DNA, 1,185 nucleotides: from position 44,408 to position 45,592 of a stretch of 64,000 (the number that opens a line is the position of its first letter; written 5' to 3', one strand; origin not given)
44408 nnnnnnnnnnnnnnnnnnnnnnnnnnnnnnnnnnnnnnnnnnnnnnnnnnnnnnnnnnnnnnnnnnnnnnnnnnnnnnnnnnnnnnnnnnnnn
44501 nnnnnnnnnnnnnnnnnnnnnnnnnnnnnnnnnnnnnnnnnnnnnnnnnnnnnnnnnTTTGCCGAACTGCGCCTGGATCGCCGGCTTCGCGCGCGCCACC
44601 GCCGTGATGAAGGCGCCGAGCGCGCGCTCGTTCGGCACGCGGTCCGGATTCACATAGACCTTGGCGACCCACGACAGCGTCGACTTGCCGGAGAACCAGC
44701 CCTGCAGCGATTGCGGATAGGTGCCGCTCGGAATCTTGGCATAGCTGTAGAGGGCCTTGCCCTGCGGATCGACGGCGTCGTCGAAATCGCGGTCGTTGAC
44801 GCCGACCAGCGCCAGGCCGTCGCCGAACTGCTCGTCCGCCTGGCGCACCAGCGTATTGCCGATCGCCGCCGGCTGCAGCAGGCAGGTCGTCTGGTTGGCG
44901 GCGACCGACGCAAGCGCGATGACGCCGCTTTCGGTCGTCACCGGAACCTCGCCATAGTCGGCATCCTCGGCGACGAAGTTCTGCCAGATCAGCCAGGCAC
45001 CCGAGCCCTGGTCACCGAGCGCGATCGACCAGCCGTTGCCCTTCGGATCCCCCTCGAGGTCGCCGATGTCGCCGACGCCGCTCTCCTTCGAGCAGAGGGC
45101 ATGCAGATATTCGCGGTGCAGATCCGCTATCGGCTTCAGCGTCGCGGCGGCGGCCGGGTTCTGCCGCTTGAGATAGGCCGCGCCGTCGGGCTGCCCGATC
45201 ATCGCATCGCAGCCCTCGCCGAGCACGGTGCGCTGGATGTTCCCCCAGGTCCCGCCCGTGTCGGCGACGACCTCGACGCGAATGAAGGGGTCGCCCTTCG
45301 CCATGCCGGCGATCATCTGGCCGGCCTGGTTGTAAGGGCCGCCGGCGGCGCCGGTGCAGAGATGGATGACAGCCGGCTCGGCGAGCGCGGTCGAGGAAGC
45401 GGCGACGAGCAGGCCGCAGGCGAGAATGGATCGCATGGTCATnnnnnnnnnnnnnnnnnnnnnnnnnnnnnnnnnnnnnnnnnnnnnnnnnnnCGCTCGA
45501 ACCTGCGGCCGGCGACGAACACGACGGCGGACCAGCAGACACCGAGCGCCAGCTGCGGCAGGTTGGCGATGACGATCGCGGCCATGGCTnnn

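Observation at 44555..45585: Phage-encoded orphan TAXI solute-binding protein coupled to a small TM peptide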

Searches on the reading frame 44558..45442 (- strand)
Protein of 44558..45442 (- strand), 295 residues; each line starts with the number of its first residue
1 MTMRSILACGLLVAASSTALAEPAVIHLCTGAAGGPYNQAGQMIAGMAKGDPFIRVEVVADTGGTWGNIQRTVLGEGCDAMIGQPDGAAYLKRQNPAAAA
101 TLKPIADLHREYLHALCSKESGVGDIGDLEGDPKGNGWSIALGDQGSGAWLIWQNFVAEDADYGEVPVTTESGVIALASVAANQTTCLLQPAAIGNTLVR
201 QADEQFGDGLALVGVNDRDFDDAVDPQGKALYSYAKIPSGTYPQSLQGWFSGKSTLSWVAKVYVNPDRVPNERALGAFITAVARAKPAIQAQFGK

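Call 6: search_protein_families(library=pfam, proteins=[window:44558-45442:-], max_evalue=0.1)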
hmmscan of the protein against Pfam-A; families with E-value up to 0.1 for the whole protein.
seq(295 aa): 1 family
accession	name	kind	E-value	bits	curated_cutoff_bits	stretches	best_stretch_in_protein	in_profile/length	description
PF16868.10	NMT1_3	-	2.9e-09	37.4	27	1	29-245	2-217/289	NMT1-like family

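Call 7: search_protein_families(library=ncbifam, proteins=[window:44558-45442:-], max_evalue=0.1)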
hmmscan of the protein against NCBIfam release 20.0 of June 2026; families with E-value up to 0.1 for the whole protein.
seq(295 aa): 1 family
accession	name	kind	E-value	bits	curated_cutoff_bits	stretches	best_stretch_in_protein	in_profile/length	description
TIGR02122.1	TRAP_TAXI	subfamily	7.6e-14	51.3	84.35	1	10-245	11-247/320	TAXI family TRAP transporter solute-binding subunit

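Call 8: find_homologous_proteins(query=window:44558-45442:-)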
Query seq(295 aa) (295 aa): 190 proteins with E <= 0.001 among 8000 candidates; the best 120 are listed.
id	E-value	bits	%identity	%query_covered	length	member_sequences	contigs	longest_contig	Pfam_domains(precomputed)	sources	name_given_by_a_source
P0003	1.1e-192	657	100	99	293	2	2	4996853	PF16868.11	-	-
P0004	2.2e-184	630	96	99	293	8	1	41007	PF16868.11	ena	-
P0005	1.1e-161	555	86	93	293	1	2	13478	PF16868.11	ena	-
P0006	1.4e-161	555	83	99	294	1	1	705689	PF16868.11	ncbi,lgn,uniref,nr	ncbi:C4-dicarboxylate ABC transporter substrate-binding protein [Kaistia dalseonensis]|uniref:TRAP-t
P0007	1.3e-156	539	82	99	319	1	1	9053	PF16868.11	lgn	-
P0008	3.3e-152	524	82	94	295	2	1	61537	PF16868.11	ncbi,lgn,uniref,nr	ncbi:TAXI family TRAP transporter solute-binding subunit [Mesorhizobium sp. M2A.F.Ca.ET.039.01.1.1]|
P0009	5.3e-150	517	80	95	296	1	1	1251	PF16868.11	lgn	-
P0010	7.3e-150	516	75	100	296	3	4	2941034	PF16868.11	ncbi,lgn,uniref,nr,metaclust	ncbi:C4-dicarboxylate ABC transporter substrate-binding protein [Brucella anthropi]|uniref:TRAP-type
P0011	4.7e-149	514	81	92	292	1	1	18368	PF16868.11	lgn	-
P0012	7.2e-149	513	80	92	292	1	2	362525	PF16868.11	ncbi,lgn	ncbi:MAG: TAXI family TRAP transporter solute-binding subunit [Pseudomonadota bacterium]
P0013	2.2e-148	512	79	95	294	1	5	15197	PF16868.11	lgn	-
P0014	6.2e-147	507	79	92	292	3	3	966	PF16868.11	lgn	-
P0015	2.8e-146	505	74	99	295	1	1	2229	PF16868.11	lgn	-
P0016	1.1e-143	496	75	99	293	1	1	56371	PF16868.11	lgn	-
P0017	1.9e-141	489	74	99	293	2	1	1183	PF16868.11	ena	-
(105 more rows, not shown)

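Call 9: search_protein_families(library=phrogs, proteins=[window:44558-45442:-], max_evalue=0.01)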
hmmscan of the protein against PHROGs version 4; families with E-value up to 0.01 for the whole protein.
seq(295 aa): 1 family
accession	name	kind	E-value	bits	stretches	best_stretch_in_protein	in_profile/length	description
phrog_6856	-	unknown function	1.1e-55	189.9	1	4-290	2-282/288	-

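Call 10: search_dna_similar(query=P0003, collection=phages, mode=protein, max_rows=40)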
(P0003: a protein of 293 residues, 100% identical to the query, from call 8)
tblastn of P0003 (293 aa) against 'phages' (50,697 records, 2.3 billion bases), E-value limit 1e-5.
Records with a match: 24; places in all: 24; records where one place covers at least 80% of the query: 20.
Best place of each record, by identity: <60% 24.
By first word of the organism name: Erwinia 12; Pseudomonas 4; Agrobacterium 2; Sinorhizobium 2; Rhizobium 1; EBPR 1; Bradyrhizobium 1; Vibrio 1.
By host as written in the record: Erwinia amylovora ATCC 29780 6; Erwinia amylovora 5; Agrobacterium tumefaciens C58 2; Pseudomonas sp. 2; Pseudomonas fluorescens SBW25 2; Sinorhizobium meliloti 2011 1; Sinorhizobium meliloti 1; Rhizobium phaseoli I1_18 1; and 4 more.
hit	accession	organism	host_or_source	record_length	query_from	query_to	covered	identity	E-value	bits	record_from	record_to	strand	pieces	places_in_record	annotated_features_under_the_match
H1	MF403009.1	Agrobacterium phage Atu_ph08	Agrobacterium tumefaciens C58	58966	1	292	100%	48.0%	9e-75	254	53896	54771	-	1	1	hypothetical protein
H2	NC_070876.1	Agrobacterium phage Atu_ph08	Agrobacterium tumefaciens C58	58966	1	292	100%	48.0%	9e-75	254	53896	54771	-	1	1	hypothetical protein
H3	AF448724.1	Sinorhizobium phage PBC5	Sinorhizobium meliloti 2011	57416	24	293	92%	48.0%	6e-75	254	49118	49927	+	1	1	orf66: unknown | orf67: unknown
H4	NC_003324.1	Sinorhizobium phage PBC5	Sinorhizobium meliloti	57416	24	293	92%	48.0%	6e-75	254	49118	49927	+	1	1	C4-dicarboxylate ABC transporter substrate-binding protein | hypothetical protein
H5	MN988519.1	Rhizobium phage RHph_I1_18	Rhizobium phaseoli I1_18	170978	5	293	99%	40.0%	5e-52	188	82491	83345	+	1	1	transporter substrate-binding protein | hypothetical protein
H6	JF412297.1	EBPR siphovirus 2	-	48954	3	287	97%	31.0%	1e-29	124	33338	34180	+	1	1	gp58: TRAP-type transport system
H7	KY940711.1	Bradyrhizobium phage BDU-MI-1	Bradyrhizobium diazoefficiens USDA110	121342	9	288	96%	29.8%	1e-22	103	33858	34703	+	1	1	hypothetical protein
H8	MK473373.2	Pseudomonas phage Lana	Pseudomonas sp.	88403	4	263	89%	31.5%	3e-15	82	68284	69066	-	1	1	hypothetical protein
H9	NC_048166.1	Pseudomonas phage Lana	Pseudomonas sp.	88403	4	263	89%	31.5%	3e-15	82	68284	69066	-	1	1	hypothetical protein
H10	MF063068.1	Pseudomonas phage Noxifer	Pseudomonas fluorescens SBW25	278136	23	267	84%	28.9%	9e-6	53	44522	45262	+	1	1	hypothetical protein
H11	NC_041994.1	Pseudomonas phage Noxifer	Pseudomonas fluorescens SBW25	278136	23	267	84%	28.9%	9e-6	53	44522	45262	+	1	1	hypothetical protein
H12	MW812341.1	Erwinia phage pEa_SNUABM_9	Erwinia amylovora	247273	1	237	81%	29.5%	5e-12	72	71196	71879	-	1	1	hypothetical protein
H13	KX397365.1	Erwinia phage vB_EamM_Caitlin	Erwinia amylovora ATCC 29780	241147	1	231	79%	28.9%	2e-10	67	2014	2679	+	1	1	putative TRAP transporter solute receptor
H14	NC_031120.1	Erwinia phage vB_EamM_Caitlin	Erwinia amylovora ATCC 29780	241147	1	231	79%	28.9%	2e-10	67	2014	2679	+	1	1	putative TRAP transporter solute receptor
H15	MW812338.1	Erwinia phage pEa_SNUABM_4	Erwinia amylovora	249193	1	239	82%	27.2%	2e-9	64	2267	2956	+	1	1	hypothetical protein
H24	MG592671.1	Vibrio phage 2.275.O._10N.286.54.E11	Vibrio cyclitrophicus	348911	5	252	85%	24.1%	7e-10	66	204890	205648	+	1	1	cyclic nucleotide-binding domain protein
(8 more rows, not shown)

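Call 12: get_annotated_region(hit=H2, flank=4000)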
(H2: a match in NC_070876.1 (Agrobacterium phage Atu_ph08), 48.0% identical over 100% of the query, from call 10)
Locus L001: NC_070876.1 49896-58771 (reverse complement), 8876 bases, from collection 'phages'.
description: Agrobacterium phage Atu_ph08, complete genome.
organism: Agrobacterium phage Atu_ph08 (NCBI taxid 2024265)
taxonomy: Viruses; Duplodnaviria; Heunggongvirae; Uroviricota; Caudoviricetes; Roslyckyvirus; Roslyckyvirus ph08
host: Agrobacterium tumefaciens C58; source: -; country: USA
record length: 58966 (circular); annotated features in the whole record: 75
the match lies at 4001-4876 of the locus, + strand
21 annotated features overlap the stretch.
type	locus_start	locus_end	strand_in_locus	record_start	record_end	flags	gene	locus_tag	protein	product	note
CDS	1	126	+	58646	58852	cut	-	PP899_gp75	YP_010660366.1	hypothetical protein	-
CDS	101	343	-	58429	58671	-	-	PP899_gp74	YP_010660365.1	hypothetical protein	-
CDS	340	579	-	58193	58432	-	-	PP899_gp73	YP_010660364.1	hypothetical protein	-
CDS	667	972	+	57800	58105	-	-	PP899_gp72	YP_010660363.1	hypothetical protein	-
CDS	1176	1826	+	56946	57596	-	-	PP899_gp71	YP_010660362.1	putative periplasmic protein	-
CDS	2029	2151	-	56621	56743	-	-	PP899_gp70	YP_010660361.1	hypothetical protein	-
CDS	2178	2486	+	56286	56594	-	-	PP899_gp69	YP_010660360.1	hypothetical protein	-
CDS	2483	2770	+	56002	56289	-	-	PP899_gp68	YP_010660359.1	hypothetical protein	-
CDS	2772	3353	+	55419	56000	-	-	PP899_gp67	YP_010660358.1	hypothetical protein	-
CDS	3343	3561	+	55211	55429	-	-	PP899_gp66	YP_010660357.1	hypothetical protein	-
CDS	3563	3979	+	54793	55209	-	-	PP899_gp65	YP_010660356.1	transcriptional regulator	-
CDS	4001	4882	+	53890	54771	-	-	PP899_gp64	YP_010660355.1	hypothetical protein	-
CDS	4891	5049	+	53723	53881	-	-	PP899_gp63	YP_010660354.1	hypothetical protein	-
CDS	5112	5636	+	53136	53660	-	-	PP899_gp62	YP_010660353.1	hypothetical protein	-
CDS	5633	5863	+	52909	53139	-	-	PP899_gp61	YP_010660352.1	hypothetical protein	-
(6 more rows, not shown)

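Call 13: get_annotated_region(hit=H4, flank=4000)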
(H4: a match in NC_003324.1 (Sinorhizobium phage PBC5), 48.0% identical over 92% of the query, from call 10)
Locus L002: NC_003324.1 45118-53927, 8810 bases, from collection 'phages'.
description: Sinorhizobium phage PBC5, complete genome.
organism: Sinorhizobium phage PBC5 (NCBI taxid 179237)
taxonomy: Viruses; Duplodnaviria; Heunggongvirae; Uroviricota; Caudoviricetes
host: Sinorhizobium meliloti; source: -; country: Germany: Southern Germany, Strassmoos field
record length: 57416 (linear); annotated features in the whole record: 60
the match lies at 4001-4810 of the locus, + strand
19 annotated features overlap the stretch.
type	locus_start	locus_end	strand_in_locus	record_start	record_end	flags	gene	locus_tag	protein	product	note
CDS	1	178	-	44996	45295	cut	-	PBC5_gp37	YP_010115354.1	hypothetical protein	-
CDS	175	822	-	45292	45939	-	-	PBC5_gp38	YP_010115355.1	hypothetical protein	-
CDS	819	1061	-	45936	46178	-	-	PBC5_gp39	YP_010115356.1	helix-turn-helix domain-containing protein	-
CDS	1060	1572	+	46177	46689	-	-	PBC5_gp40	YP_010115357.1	transcriptional regulator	-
CDS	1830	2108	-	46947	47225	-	-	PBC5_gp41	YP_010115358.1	helix-turn-helix domain-containing protein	-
CDS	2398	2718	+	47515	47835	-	-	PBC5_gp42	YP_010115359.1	hypothetical protein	-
CDS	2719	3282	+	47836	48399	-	-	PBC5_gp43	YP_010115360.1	DNA methyltransferase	-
CDS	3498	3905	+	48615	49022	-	-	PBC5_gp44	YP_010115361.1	transcriptional regulator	-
CDS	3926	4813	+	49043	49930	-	-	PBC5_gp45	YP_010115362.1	C4-dicarboxylate ABC transporter substrate-binding protein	-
CDS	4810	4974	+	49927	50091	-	-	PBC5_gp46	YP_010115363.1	hypothetical protein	-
CDS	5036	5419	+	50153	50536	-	-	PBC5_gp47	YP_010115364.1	hypothetical protein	-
CDS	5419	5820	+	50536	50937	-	-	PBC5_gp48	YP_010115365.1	hypothetical protein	-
CDS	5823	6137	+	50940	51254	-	-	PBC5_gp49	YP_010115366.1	hypothetical protein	-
CDS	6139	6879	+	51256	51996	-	-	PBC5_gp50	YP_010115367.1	hypothetical protein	-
CDS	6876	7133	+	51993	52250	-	-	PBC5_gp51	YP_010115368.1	hypothetical protein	-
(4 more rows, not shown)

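Call 14: get_annotated_region(hit=H5, flank=3000)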
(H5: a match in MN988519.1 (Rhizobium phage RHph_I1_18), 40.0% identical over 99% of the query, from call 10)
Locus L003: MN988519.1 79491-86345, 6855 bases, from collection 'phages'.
description: Rhizobium phage RHph_I1_18, complete genome.
organism: Rhizobium phage RHph_I1_18 (NCBI taxid 2509726)
taxonomy: Viruses; Duplodnaviria; Heunggongvirae; Uroviricota; Caudoviricetes
host: Rhizobium phaseoli I1_18; source: agricultural lands; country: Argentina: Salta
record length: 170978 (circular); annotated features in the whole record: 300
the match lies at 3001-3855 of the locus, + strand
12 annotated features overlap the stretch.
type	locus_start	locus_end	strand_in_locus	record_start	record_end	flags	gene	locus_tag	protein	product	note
CDS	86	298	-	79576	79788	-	-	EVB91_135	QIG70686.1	hypothetical protein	-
CDS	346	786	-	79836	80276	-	-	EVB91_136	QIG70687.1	putative NAD synthetase protein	-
CDS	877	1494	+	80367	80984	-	-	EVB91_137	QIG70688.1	hypothetical protein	-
CDS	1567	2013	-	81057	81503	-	-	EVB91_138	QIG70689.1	hypothetical protein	-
CDS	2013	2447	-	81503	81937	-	-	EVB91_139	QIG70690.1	hypothetical protein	-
CDS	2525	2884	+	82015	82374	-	-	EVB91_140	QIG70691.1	hypothetical protein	-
CDS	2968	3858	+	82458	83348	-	-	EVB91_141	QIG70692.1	transporter substrate-binding protein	-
CDS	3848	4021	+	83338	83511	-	-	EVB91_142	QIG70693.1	hypothetical protein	-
CDS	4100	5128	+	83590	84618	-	-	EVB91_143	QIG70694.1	RNA ligase 2 protein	-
CDS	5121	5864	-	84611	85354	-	-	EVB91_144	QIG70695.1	putative homing endonuclease protein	-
CDS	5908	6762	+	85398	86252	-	-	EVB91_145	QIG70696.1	thymidylate synthase protein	GO_function: GO:0004799 - thymidylate synthase activity; GO_process: GO:0006231 - dTMP biosynthetic process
CDS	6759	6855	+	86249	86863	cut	-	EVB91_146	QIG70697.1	dihydrofolate reductase protein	GO_function: GO:0016491 - oxidoreductase activity; GO_function: GO:0050661 - NADP binding; GO_process: GO:0009165 - ...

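Call 25: find_related_loci(query=A1, collection=viral_contigs, flank=6000)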
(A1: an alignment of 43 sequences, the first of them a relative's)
Query A1 (293 aa) in viral_contigs; peptide patterns used: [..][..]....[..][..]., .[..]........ (x = any residue, [..] = any of these).
113 stretches matched a pattern; 38 encode a relative of the query (tblastn E <= 1e-3); 38 distinct loci.
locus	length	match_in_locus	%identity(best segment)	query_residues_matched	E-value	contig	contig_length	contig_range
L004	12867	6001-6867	77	5-293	7e-155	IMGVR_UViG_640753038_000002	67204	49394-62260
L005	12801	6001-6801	67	22-292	1e-114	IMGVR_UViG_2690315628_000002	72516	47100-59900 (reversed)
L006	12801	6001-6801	67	22-292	6e-115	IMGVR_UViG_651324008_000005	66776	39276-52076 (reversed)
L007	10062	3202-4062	63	1-292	4e-114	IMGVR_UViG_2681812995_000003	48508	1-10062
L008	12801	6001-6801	66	22-292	2e-113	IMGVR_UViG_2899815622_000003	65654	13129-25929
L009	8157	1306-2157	63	5-292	4e-113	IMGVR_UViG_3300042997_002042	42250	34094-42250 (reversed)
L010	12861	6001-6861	62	1-292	1e-112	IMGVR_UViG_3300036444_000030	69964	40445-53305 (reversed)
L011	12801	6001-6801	64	22-292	3e-108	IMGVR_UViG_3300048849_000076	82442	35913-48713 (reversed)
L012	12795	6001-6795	62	24-292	6e-104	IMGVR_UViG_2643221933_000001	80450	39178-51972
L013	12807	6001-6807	60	19-292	2e-102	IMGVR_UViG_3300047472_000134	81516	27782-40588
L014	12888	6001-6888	55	6-293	2e-99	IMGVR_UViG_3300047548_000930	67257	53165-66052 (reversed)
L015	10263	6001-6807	58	19-292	2e-99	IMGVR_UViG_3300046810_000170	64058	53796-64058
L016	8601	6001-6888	55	6-293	2e-99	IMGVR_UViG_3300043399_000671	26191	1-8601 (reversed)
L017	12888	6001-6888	55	6-293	1e-98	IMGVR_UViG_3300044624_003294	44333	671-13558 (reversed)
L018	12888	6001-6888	54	6-293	2e-97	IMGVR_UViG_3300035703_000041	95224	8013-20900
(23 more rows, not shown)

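Call 37: predict_structure(alignment_id=A2)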
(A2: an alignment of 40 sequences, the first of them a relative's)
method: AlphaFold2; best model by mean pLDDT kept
length: 293 residues; sequences in the alignment: 40
mean_pLDDT: 91.8   pTM: 0.86
mean pLDDT of the five models: 91.8, 91.5, 91.2, 90.7, 90.7
residues with pLDDT >= 90: 240; 70-90: 36; 50-70: 9; < 50: 8
segments of 3 or more residues with pLDDT < 50: 1-5, 7-9
pLDDT, mean of each block of 10 residues (from residue 1): 46 64 96 94 97 97 95 96 96 95 96 97 93 95 93 95 96 97 97 91 96 89 91 91 82 95 97 98 96 88
secondary structure, 60 per line:
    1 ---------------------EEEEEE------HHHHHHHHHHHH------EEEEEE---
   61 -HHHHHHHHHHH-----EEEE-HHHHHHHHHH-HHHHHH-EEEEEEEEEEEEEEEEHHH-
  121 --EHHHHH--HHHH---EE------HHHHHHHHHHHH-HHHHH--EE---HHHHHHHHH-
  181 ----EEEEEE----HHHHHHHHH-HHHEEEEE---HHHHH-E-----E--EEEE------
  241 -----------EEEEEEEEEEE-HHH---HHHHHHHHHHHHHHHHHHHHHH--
elements in order: E22-27 H34-45 E52-57 H62-72 E78-81 H83-92 H94-99 E101-116 H124-128 H131-134 H146-157 H159-163 H171-179 E185-190 H195-203 E208-212 H216-220 E231-234 E252-262 H270-291

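Call 39: search_solved_structures(query=A2, max_evalue=0.01, show_alignments=2)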
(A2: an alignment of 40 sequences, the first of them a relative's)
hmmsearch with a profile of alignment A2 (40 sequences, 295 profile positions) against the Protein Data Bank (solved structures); distinct sequences matched with E-value up to 0.01: 7.
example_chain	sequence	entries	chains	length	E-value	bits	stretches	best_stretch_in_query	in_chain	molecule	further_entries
8s4j_A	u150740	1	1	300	3.9e-08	36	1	25-247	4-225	TAXI family TRAP transporter solute-binding subunit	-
9ibo_A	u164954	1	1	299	4.8e-08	35.7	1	26-247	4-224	TAXI family TRAP transporter solute-binding subunit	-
1us4_A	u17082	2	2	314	3e-06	29.8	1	21-149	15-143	PUTATIVE GLUR0 LIGAND BINDING CORE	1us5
4ddd_A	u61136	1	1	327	5.7e-06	28.9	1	19-158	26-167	Immunogenic protein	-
8u79_A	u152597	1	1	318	6.7e-06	28.6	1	24-149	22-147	Immunogenic protein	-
9oz4_A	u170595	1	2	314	7.9e-06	28.4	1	24-149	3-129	TRAP transporter solute receptor, TAXI family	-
9ibp_A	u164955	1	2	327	0.0083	18.5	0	15-243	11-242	Immunogenic protein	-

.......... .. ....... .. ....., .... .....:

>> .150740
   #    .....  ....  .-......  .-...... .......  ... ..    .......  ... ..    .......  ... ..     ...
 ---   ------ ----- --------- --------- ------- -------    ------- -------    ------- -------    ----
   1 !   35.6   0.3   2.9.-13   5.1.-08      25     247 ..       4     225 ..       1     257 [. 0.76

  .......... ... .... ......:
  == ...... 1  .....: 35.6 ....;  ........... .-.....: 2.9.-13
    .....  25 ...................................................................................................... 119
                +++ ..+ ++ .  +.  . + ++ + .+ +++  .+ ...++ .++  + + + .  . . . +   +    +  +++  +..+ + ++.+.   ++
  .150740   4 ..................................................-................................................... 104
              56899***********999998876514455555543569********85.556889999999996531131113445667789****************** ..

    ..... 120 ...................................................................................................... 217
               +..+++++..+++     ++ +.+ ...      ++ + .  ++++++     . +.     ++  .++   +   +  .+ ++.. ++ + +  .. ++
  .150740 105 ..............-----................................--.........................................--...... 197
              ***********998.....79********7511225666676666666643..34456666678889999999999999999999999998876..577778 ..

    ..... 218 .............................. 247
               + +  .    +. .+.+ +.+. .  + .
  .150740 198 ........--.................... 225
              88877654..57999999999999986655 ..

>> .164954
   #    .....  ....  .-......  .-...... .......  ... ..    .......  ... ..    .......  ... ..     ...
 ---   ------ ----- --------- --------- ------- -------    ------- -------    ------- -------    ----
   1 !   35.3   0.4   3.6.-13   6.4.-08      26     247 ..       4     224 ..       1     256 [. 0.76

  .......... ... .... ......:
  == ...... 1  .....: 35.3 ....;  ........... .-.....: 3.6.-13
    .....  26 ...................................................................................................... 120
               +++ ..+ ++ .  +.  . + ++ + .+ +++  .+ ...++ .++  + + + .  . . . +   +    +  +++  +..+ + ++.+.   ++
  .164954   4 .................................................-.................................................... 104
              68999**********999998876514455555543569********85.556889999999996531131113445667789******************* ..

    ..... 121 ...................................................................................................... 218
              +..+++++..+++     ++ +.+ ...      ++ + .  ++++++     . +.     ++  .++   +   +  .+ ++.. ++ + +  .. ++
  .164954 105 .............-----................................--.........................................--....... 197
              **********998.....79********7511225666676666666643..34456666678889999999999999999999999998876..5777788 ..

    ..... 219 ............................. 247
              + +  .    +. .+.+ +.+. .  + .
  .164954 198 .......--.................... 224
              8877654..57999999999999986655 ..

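Call 40: fold_search(model_id=the predicted structure, library=pdb)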
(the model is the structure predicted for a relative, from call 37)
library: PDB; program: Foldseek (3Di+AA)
matches with E <= 10: 1522; with E <= 0.001: 1040
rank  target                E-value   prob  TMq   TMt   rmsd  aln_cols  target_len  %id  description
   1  9ibo                  1.8e-16  1.00  0.72  0.71   3.5       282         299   18  VC0430/VcGluP bound to glutamate (released 2025-12-24)
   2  8u79                  8.3e-16  1.00  0.69  0.68   4.1       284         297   21  Crystal Structure of Substrate Binding Protein of Thermus thermophilus TAXI-TRAP protein with L-glutamate (released 2025-03-19)
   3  1us4                  1.2e-15  1.00  0.70  0.69   4.0       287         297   21  PUTATIVE GLUR0 LIGAND BINDING CORE WITH L-GLUTAMATE (released 2003-11-19)
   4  8s4j                  9.6e-15  1.00  0.69  0.67   4.0       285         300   18  Structure, substrate selectivity determinants and membrane interactions of a Glutamate-specific TAXI TRAP binding protei (released 2024-11-06)
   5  9ibp_B                3.0e-14  1.00  0.67  0.64   4.7       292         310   17  VCA0144 from Vibrio cholerae (released 2025-12-24)
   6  4ddd                  3.8e-14  1.00  0.68  0.67   4.0       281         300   18  Crystal structure of an immunogenic protein from ehrlichia chaffeensis (released 2012-05-23)
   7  9ibp_A                7.8e-14  1.00  0.66  0.63   4.9       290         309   17  VCA0144 from Vibrio cholerae (released 2025-12-24)
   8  8t9t                  7.9e-09  1.00  0.49  0.47   7.1       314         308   12  Apo Crystal Structure of a Substrate Binding Protein (IseP) from an Isethionate TRAP Transporter (released 2024-06-26)
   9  7a5c_A                1.5e-08  1.00  0.51  0.48   5.1       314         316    9  Crystal structure of spin labelled VcSiaP R125A bound to an artificial peptide ligand. (released 2020-12-30)
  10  4mag                  2.4e-08  1.00  0.50  0.48   5.3       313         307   10  Crystal structure of the Periplasmic Sialic Acid Binding Protein from Vibrio Cholerea (released 2014-07-02)
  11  4kd5_B                2.4e-08  1.00  0.39  0.46  10.2       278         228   16  substrate binding domain of putative molybdenum ABC transporter from Clostridium difficile (released 2013-05-08)
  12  9fvb_A                2.8e-08  1.00  0.50  0.48   5.3       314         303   10  Crystal structure of VcSiaP in complex with a VHH antibody (VHH_VcP#2) (released 2024-11-06)
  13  9fvb_B                3.1e-08  1.00  0.48  0.47   6.3       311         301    9  Crystal structure of VcSiaP in complex with a VHH antibody (VHH_VcP#2) (released 2024-11-06)
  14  5ltc_A                3.5e-08  1.00  0.49  0.48   5.3       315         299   10  Crystal structure of doubly spin labelled VcSiaP R125 (released 2017-01-25)
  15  4kd5_A                4.2e-08  1.00  0.44  0.53   7.6       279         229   16  substrate binding domain of putative molybdenum ABC transporter from Clostridium difficile (released 2013-05-08)
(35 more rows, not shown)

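Call 47: find_encoding_contigs(protein=P0003, flank=10000, max_places=4)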
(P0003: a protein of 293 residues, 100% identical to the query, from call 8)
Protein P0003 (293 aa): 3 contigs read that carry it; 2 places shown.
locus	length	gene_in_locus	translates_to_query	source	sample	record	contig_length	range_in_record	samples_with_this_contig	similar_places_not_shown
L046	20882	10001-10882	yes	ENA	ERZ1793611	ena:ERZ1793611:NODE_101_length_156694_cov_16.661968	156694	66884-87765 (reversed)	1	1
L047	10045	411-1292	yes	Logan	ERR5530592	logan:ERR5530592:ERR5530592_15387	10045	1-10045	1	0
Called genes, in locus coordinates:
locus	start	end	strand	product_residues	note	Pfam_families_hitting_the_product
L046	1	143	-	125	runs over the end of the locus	PF12844:HTH_19, PF13560:HTH_31, PF01381:HTH_3, PF13443:HTH_26 (weak)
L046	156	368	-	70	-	-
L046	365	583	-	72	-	-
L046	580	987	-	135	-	-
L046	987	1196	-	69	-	-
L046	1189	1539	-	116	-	-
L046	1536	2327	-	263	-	-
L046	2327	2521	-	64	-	-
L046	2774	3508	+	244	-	-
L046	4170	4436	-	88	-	-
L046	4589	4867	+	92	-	-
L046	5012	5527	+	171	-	-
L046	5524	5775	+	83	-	PF10073:GapR_DNA-bd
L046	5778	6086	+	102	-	-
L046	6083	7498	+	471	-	PF05063:MT-A70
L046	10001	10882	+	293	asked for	PF16868:NMT1_3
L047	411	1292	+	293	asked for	PF16868:NMT1_3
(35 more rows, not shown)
